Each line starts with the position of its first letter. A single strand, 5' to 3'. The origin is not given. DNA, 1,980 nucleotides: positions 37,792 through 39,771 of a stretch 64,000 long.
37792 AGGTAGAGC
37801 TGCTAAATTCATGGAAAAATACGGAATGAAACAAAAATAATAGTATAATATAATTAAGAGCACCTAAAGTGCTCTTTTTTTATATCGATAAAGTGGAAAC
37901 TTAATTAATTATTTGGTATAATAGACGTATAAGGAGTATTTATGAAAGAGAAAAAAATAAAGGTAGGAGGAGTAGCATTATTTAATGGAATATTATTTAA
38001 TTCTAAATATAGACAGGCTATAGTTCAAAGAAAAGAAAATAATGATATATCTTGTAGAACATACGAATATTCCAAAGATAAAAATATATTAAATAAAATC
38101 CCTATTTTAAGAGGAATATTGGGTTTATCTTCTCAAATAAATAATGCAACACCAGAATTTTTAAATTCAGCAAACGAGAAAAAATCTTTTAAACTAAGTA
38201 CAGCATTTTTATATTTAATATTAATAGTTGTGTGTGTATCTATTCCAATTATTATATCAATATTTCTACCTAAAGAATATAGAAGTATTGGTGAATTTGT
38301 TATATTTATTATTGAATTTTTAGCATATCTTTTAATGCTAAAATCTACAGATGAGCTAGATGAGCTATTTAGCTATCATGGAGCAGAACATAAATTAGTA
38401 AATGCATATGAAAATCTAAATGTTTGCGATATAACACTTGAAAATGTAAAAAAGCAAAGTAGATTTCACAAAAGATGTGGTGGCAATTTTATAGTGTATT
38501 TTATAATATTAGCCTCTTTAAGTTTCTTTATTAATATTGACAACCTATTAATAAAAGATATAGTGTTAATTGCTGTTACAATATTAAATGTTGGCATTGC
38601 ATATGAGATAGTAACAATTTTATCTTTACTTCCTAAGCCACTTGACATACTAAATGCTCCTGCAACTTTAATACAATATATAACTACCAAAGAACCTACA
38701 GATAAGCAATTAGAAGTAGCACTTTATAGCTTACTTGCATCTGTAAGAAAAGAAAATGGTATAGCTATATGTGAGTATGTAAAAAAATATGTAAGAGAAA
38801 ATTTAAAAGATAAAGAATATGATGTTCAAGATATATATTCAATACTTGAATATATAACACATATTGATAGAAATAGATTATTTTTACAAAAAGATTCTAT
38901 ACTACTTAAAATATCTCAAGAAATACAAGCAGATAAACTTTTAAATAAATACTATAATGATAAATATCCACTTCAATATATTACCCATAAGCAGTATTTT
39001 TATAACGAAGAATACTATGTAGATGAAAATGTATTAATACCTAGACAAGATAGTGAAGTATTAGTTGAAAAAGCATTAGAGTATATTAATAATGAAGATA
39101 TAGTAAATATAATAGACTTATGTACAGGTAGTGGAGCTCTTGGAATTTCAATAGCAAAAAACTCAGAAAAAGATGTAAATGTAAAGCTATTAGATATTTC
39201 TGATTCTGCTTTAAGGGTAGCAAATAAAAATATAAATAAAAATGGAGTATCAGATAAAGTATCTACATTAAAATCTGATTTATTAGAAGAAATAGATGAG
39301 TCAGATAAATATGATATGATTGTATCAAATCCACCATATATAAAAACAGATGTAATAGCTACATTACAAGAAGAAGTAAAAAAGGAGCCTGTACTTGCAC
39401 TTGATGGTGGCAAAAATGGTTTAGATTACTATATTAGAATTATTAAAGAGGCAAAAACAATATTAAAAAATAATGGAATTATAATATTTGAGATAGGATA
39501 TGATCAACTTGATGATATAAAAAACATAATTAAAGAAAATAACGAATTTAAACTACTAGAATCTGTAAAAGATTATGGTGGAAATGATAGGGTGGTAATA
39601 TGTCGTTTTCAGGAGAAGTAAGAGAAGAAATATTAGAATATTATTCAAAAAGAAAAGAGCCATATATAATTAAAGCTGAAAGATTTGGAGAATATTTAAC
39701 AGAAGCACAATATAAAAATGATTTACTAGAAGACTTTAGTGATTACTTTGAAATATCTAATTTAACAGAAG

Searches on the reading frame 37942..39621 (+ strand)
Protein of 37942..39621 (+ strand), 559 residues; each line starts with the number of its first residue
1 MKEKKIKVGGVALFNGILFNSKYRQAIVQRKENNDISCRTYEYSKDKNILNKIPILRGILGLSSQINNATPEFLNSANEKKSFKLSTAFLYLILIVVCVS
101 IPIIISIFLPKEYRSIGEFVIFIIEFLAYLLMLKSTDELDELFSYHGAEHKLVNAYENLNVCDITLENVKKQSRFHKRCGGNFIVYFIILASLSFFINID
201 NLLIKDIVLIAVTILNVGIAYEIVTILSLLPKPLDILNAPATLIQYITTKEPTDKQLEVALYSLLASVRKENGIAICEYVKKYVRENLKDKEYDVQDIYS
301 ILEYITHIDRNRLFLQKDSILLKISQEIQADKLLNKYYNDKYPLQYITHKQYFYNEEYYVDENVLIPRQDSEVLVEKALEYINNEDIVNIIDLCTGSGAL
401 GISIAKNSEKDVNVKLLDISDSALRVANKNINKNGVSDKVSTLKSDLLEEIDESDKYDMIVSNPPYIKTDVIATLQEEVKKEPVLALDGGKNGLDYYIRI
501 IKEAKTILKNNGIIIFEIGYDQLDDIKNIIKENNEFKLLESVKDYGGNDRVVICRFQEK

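Call 41: search_protein_families(library=pfam, proteins=[window:37942-39621:+], max_evalue=0.01)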
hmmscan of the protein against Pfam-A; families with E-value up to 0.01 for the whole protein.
window:37942-39621:+ (559 aa): 18 families
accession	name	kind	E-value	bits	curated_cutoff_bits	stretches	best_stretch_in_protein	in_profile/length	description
PF07136.16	DUF1385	-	5.4e-40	137.5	22.1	1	53-267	1-224/227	Protein of unknown function (DUF1385)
PF05175.20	MTS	-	3.1e-17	63.2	23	1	379-469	24-111/170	Methyltransferase small domain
PF13847.12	Methyltransf_31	-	1.4e-12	48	27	1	388-536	5-128/145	Methyltransferase domain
PF03602.21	Cons_hypoth95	-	1.1e-09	38.7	24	1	388-486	43-143/182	Conserved hypothetical protein 95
PF06325.19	PrmA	-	1.4e-09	38.4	22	1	378-481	154-248/296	Ribosomal protein L11 methyltransferase (PrmA)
PF13649.12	Methyltransf_25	-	5.6e-08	33.8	27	1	390-471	1-81/97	Methyltransferase domain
PF01209.24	Ubie_methyltran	-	2e-07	31.1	20.1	1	379-460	40-120/233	ubiE/COQ5 methyltransferase family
PF07669.17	Eco57I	-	9.1e-07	29.6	25.3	1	413-516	35-132/171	Eco57I restriction-modification methylase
PF02475.24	TRM5-TYW2_MTfase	-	1.7e-06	28.5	28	1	389-485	39-133/164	TRM5/TYW2 methyltransferase domain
PF10294.15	Methyltransf_16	-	2.1e-06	28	21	1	383-462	43-126/174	Lysine methyltransferase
PF12847.13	Methyltransf_18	-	1.9e-05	25.1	27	1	379-461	9-87/151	Methyltransferase domain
PF01170.24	UPF0020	-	3.8e-05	23.9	22.3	1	404-467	69-132/197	RMKL-like, methyltransferase domain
PF09445.16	Methyltransf_15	-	5.9e-05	23.1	22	1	390-465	4-80/165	RNA cap guanine-N2 methyltransferase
PF17827.6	PrmC_N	-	0.0002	22.3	23.4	1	283-348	5-70/71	PrmC N-terminal domain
PF08242.18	Methyltransf_12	-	0.00066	20.8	30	1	392-463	2-72/98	Methyltransferase domain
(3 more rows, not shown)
